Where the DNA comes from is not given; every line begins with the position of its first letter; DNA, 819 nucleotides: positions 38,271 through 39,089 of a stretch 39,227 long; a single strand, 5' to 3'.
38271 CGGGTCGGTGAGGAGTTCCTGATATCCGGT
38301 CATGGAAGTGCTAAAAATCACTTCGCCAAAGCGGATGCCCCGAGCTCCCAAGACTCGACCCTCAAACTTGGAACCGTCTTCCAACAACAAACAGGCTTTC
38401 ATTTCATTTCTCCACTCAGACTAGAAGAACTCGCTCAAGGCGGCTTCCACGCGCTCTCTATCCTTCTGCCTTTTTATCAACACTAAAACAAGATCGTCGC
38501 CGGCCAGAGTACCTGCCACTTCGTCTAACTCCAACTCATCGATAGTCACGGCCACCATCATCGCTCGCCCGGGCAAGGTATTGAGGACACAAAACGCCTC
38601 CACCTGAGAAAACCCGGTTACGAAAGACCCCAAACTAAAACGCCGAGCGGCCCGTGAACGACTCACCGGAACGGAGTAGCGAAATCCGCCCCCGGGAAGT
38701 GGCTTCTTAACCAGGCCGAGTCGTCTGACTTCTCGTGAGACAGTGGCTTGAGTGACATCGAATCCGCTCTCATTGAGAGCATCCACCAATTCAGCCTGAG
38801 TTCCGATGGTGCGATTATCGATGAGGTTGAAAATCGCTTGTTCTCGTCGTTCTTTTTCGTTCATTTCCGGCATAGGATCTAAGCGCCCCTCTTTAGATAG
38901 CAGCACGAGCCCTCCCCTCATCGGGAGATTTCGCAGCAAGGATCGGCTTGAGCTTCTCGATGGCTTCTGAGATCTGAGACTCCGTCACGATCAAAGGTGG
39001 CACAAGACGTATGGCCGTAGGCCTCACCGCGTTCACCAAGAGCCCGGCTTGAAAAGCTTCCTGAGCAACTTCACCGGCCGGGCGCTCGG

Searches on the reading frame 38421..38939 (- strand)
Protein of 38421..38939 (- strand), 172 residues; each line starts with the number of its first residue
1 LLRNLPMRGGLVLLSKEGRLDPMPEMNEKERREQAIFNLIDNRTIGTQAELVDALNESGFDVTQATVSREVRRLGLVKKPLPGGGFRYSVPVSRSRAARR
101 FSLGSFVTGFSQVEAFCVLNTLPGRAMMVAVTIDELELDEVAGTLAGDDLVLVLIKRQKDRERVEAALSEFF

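Call 92: search_protein_families(library=pfam, proteins=[window:38421-38939:-], max_evalue=0.01)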
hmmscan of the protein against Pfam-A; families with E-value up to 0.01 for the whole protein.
window:38421-38939:- (172 aa): 2 families
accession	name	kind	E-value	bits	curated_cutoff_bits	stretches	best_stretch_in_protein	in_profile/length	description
PF01316.27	Arg_repressor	-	1.1e-19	70.4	27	1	28-92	2-66/70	Arginine repressor, DNA binding domain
PF02863.23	Arg_repressor_C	-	8.3e-17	61.2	25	1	105-168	3-66/68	Arginine repressor, C-terminal domain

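Call 93: find_encoding_contigs(protein=window:38421-38939:-, flank=10000, max_places=2)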
Protein window:38421-38939:- (172 aa): no gene with exactly this product is on record in the collection.
